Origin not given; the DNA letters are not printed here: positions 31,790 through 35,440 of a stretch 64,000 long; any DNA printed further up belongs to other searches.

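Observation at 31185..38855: Class III (anaerobic) RNR cluster interrupted by a 1100-aa secreted PQQ-propeller gene that is translationally coupled to nrdG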

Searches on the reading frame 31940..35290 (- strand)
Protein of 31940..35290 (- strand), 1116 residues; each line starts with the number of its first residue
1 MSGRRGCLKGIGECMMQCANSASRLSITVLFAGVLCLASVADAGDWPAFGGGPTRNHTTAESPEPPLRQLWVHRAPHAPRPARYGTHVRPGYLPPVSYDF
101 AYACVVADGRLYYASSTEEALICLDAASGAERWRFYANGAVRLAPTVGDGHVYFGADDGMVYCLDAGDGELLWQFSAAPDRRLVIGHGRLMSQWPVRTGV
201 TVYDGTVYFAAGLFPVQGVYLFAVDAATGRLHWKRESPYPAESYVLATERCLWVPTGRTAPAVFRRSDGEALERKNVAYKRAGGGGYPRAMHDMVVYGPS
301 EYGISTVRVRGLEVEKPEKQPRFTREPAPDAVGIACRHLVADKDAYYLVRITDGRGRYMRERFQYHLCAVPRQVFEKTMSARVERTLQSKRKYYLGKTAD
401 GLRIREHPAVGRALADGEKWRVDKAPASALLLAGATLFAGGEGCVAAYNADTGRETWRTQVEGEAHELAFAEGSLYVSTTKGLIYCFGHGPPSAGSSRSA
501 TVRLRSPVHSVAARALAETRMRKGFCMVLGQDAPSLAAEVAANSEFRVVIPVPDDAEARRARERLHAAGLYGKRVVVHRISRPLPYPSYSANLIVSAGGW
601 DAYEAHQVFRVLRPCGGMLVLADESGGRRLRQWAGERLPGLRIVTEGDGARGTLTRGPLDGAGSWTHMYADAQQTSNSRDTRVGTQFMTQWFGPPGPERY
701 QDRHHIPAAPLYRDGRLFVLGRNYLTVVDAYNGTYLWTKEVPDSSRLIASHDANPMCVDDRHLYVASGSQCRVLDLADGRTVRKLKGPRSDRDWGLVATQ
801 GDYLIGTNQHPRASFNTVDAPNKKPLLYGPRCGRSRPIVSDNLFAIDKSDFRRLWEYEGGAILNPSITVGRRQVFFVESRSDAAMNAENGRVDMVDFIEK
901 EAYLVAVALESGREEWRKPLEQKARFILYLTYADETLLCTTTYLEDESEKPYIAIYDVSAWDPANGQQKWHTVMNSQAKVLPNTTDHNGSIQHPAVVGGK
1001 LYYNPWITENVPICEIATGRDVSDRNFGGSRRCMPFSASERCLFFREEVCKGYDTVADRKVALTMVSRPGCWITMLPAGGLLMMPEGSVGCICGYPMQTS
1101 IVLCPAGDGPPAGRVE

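Call 3: search_protein_families(library=pfam, proteins=[window:31940-35290:-], max_evalue=0.01)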
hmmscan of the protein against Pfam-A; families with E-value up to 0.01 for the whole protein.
window:31940-35290:- (1116 aa): 4 families
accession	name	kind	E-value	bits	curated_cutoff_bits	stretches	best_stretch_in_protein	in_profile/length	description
PF13360.13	PQQ_2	-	8.5e-38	130.7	27.6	4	105-240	30-149/233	Outer membrane protein assembly factor BamB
PF01011.28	PQQ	-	3.5e-14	52.9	26.7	1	141-231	49-136/595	Glucose/ethanol/alcohol dehydrogenase, beta-propeller domain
PF13570.13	Beta-prop_ACSF4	-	2.5e-13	50.6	133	1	103-176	55-130/329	Beta-alanine-activating enzyme, beta-propeller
PF25293.1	Beta-prop_EMC1_N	-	0.00011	22.4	34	0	958-996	87-125/219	EMC1 N-terminal beta-propeller domain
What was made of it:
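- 31940..35248 (-): Inserted gene for a secreted 1102-aa protein. Layout: signal helix, 8-blade PQQ-type propeller (about residues 54-475), Rossmann-like domain (about 495-640; methyltransferase motif I degenerate, LGQDAPS), then a second propeller (about 673-1091). PQQ_2 scores 131 bits (call 3).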

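Call 4: search_protein_families(library=ncbifam, proteins=[window:31940-35290:-], max_evalue=0.01)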
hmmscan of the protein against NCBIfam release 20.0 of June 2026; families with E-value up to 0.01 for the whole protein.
window:31940-35290:- (1116 aa): 7 families
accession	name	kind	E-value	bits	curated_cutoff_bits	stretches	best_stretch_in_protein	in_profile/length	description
TIGR03300.1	assembly_YfgL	equivalog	4.1e-21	75.1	285.2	2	104-179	100-175/377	outer membrane protein assembly factor BamB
NF053615.1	SerThrKinAfsKStmc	equivalog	1.5e-18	66.9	1300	1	104-176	701-771/809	protein serine/threonine kinase AfsK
NF008351.0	PRK11138.1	equivalog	3.3e-17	62.1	423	3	105-176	117-187/394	outer membrane protein assembly factor BamB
TIGR03075.1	PQQ_enz_alc_DH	subfamily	1.5e-15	56.8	480.05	1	144-244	64-155/530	PQQ-dependent dehydrogenase, methanol/ethanol family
TIGR04528.1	acido_non_PQQ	subfamily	1.1e-14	54.1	650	1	141-244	50-137/493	acido-empty-quinoprotein group A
NF041516.1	PA2928_fam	subfamily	1e-13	51.4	70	0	723-782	69-124/376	PA2928 family protein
TIGR03074.1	PQQ_membr_DH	subfamily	0.0011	17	832.65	0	112-139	216-243/783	membrane-bound PQQ-dependent dehydrogenase, glucose/quinate/shikimate family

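Call 9: find_encoding_contigs(protein=window:31940-35290:-, flank=10000)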
Protein window:31940-35290:- (1116 aa): no gene with exactly this product is on record in the collection.

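Call 10: find_homologous_proteins(query=window:31940-35290:-, max_evalue=0.00001)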
Query window:31940-35290:- (1116 aa): 765 proteins with E <= 0.00001 among 8000 candidates; the best 120 are listed.
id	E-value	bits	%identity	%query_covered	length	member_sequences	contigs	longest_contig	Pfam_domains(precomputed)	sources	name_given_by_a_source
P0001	0.0e+0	2594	100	99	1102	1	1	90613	PF01011.29,PF13360.14,PF13570.14,PF25293.2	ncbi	-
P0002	0.0e+0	1928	76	98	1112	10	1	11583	PF01011.29,PF13360.14,PF13570.14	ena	-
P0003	0.0e+0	1150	82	43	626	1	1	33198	PF01011.29,PF13360.14,PF13570.14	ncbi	-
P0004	9.2e-246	837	40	98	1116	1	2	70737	PF01011.29,PF13360.14,PF13570.14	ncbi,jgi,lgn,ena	-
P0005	2.3e-240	819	41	96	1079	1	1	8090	PF01011.29,PF13360.14,PF13570.14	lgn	-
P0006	3.8e-225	768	40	96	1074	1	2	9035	PF01011.29,PF13360.14,PF13649.13,PF13570.14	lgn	-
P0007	3.5e-213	729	39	95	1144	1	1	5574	PF01011.29,PF13360.14,PF13570.14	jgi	-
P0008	4.0e-210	719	39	95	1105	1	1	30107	PF01011.29,PF13360.14,PF13649.13,PF13570.14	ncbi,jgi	ncbi:MAG: outer membrane protein assembly factor BamB family protein [Planctomycetota bacterium]|jgi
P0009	2.2e-209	716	38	95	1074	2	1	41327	PF01011.29,PF13360.14,PF13570.14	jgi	jgi:outer membrane protein assembly factor BamB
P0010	3.6e-208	712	38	97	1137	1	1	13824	PF01011.29,PF13360.14,PF13570.14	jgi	jgi:outer membrane protein assembly factor BamB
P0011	6.0e-207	708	39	96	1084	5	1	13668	PF01011.29,PF13360.14,PF13570.14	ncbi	-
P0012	3.9e-206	705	39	93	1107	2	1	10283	PF01011.29,PF13360.14,PF13570.14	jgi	-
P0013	8.1e-204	698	38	95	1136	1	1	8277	PF01011.29,PF13360.14,PF13570.14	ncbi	-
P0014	3.1e-203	696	38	93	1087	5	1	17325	PF01011.29,PF13360.14,PF13649.13,PF13570.14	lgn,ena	-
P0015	3.4e-201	689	37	97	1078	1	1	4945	PF13847.13,PF01011.29,PF13360.14,PF13649.13,PF13570.14,PF25293.2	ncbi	-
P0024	7.3e-195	668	37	96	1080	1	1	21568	PF01011.29,PF13489.13,PF13360.14,PF13649.13,PF13570.14,PF08241.19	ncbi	-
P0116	7.0e-179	615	36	98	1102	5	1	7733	PF13847.13,PF01011.29,PF13360.14,PF13649.13,PF25292.1,PF13570.14,PF08241.19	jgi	-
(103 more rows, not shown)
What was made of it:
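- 31940..35248 (-): There are 765 homologues among the 8000 candidates scored, mostly about 1080-aa planctomycete proteins, many with Methyltransf_11/25 hits (call 10).
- There are 765 homologues (call 10).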

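Call 11: find_encoding_contigs(protein=P0001, flank=10000, max_places=3)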
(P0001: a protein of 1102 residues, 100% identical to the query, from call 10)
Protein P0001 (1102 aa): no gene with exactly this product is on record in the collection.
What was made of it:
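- Tried and rejected: Looking up the window's propeller protein (both start variants) found no contig on record (calls 9, 11).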

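Call 12: find_encoding_contigs(protein=P0002, flank=10000, max_places=3)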
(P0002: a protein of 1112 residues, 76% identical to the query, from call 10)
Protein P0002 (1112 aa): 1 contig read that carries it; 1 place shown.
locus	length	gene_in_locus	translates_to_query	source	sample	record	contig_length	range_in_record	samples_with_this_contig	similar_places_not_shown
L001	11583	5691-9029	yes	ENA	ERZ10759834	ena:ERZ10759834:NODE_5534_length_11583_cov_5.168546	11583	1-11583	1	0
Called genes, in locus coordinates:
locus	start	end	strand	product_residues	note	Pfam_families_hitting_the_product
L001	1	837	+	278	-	?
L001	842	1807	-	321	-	PF00132:Hexapep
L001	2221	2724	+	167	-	PF22811:Zn_ribbon_NrdR, PF03477:ATP-cone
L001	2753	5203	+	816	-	PF03477:ATP-cone, PF13597:NRDD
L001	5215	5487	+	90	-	-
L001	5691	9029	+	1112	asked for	PF01011:PQQ (faint), PF13360:PQQ_2, PF13570:Beta-prop_ACSF4, PF13360:PQQ_2 (weak)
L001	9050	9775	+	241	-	PF13353:Fer4_12 (weak), PF04055:Radical_SAM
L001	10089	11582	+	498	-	?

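Call 13: find_encoding_contigs(protein=P0003, flank=10000, max_places=3)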
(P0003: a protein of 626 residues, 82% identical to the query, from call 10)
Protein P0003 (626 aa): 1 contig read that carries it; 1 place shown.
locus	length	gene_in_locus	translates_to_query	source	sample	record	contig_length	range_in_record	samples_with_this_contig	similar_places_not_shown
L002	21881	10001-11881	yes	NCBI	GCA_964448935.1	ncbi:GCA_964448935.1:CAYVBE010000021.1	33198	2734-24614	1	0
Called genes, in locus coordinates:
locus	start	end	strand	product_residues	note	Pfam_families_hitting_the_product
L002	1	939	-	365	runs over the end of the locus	PF01053:Cys_Met_Meta_PP (weak), PF01041:DegT_DnrJ_EryC1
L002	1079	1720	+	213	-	PF04367:DUF502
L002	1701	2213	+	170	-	PF01613:Flavin_Reduct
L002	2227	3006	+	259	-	PF03372:Exo_endo_phos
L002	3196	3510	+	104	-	PF09862:DUF2089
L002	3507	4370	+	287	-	-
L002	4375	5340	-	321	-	PF00132:Hexapep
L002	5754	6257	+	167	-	PF22811:Zn_ribbon_NrdR, PF03477:ATP-cone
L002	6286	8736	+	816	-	PF03477:ATP-cone, PF13597:NRDD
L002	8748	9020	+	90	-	-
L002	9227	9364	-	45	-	-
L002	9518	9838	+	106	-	-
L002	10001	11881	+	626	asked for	PF01011:PQQ (faint), PF13360:PQQ_2, PF13570:Beta-prop_ACSF4 (weak)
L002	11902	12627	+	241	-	PF13353:Fer4_12 (weak), PF04055:Radical_SAM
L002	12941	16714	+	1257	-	PF02463:SMC_N, PF13175:AAA_15, PF13304:AAA_21 (weak), PF13476:AAA_23, PF23649:FKBP15 (faint), PF24161:CCDC39 (weak), PF06470:SMC_hinge, PF13304:AAA_21 (weak)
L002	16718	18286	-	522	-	PF01590:GAF, PF13185:GAF_2, PF13492:GAF_3 (weak), PF07228:SpoIIE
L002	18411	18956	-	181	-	PF02572:CobA_CobO_BtuR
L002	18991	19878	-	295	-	PF02899:Phage_int_SAM_1, PF13495:Phage_int_SAM_4, PF00589:Phage_integrase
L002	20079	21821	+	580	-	PF13646:HEAT_2 (weak), PF03130:HEAT_PBS (faint), PF13513:HEAT_EZ (faint), PF13646:HEAT_2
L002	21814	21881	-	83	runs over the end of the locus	PF01809:YidD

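Call 42: find_encoding_contigs(protein=P0004, flank=8000, max_places=2)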
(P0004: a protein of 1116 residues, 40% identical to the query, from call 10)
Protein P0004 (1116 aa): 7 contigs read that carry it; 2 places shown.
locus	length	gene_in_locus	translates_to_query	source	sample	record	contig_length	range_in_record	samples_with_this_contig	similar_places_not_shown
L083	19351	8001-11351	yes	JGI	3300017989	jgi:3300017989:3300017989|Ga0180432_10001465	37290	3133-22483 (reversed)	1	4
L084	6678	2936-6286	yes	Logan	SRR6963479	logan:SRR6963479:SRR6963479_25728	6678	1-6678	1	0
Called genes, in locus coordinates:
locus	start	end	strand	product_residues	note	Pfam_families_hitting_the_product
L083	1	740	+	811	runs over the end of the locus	PF06165:GH94_b-supersand, PF17167:Glyco_hydro_94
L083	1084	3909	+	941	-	-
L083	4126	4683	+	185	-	-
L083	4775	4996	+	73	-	-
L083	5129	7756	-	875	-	-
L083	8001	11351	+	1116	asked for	PF13360:PQQ_2, PF13570:Beta-prop_ACSF4, PF01011:PQQ (weak)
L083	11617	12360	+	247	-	PF00005:ABC_tran, PF13304:AAA_21 (weak)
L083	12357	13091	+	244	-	PF12679:ABC2_membrane_2 (weak), PF13346:ABC2_membrane_5 (weak), PF12698:ABC2_membrane_3 (weak)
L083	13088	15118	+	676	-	PF23357:DUF7088, PF09822:ABC_transp_aux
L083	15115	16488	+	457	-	PF14238:DUF4340, PF13616:Rotamase_3, PF00639:Rotamase, PF13145:Rotamase_2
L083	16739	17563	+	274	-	PF01261:AP_endonuc_2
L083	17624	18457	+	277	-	PF01261:AP_endonuc_2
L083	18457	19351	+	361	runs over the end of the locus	PF01408:GFO_IDH_MocA, PF22725:GFO_IDH_MocA_C3 (faint), PF02894:GFO_IDH_MocA_C (weak)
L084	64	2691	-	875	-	-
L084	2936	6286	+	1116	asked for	PF13360:PQQ_2, PF13570:Beta-prop_ACSF4, PF01011:PQQ (weak)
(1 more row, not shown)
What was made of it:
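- The nearest non-syntenic one (40% identity) lies beside ABC-transporter genes (call 42). Propeller family members are numerous, and the one whose context was checked lies elsewhere (calls 10, 42).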

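Call 53: search_protein_families(library=padloc, proteins=[window:31940-35248:-], max_evalue=0.01)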
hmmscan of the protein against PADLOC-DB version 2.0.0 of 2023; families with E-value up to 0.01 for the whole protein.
window:31940-35248:- (1102 aa): 0 families
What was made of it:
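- Tried and rejected: PADLOC gave no hit for the propeller protein or for L002's dCTP-deaminase-like protein (call 53).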

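Call 76: predict_structure(alignment_id=A5)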
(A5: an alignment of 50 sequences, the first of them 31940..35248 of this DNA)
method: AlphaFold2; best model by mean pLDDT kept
length: 1102 residues; sequences in the alignment: 50
mean_pLDDT: 86.9   pTM: 0.90
mean pLDDT of the five models: 86.9, 85.6, 85.2, 84.2, 82.9
residues with pLDDT >= 90: 740; 70-90: 199; 50-70: 103; < 50: 60
segments of 3 or more residues with pLDDT < 50: 1-5, 261-266, 299-314, 340-344, 378-386, 803-810, 969-971
pLDDT, mean of each block of 10 residues (from residue 1): 48 73 60 94 94 95 84 61 89 97 96 96 96 97 98 98 93 93 96 97 96 98 92 93 88 86 50 88 87 72 41 64 94 86 57 97 90 57 50 89 96 94 97 98 97 96 97 90 53 84 94 94 94 96 93 89 92 97 94 97 96 93 94 91 96 95 96 89 57 84 91 94 91 78 96 95 96 95 96 91 48 61 93 97 96 96 96 89 92 98 95 94 95 84 96 97 68 67 95 81 96 70 94 87 92 80 96 69 89 74 44
secondary structure, 60 per line:
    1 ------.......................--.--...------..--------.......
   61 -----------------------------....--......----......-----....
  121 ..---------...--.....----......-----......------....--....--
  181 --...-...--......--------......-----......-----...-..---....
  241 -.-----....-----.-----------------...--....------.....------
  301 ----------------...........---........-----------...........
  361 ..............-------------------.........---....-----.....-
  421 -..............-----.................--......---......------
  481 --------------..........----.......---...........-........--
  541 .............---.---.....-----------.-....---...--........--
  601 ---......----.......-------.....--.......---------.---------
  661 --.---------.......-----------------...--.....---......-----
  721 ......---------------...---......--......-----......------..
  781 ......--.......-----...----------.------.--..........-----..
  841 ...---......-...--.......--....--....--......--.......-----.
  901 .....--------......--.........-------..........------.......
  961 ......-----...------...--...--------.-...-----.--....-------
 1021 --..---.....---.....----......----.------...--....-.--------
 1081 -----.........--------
elements in order (helices of 4 or more, strands of 3 or more residues): H7-29 E54-60 E90-93 E96-101 E106-111 E117-122 E132-134 E137-141 E146-151 E157-162 E169-172 E175-178 E183-185 E187-189 E192-197 E206-211 E217-222 E228-230 E237-240 E248-251 E275-277 E280-283 E290-294 E317-327 E331-338 E350-357 H358-374 H394-402 E406-409 E415-419 E422-435 E441-457 E460-465 E469-474 H495-504 E509-515 H519-529 E531-538 H541-553 E561-565 E579-582 H591-597 E604-609 H614-620 E628-632 E635-641 E673-679 E697-699 E702-706 E710-715 E721-726 E742-744 E748-753 E756-761 E767-772 E779-786 E789-795 E824-833 E839-843 E847-849 E854-856 E859-865 H868-871 H880-885 E888-894 E900-905 E914-919 E922-930 E938-947 E954-966 E981-983 E986-988 E999-1001 E1028-1032 E1036-1040 E1045-1050 E1062-1064 E1067-1070 E1086-1091
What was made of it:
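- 31940..35248 (-): The AF2 model has pLDDT 86.9 and pTM 0.90 (call 76).
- On BamB-like / PQQ_2 repeat beta-propeller proteins: The AF2 model shows two propellers (call 76).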
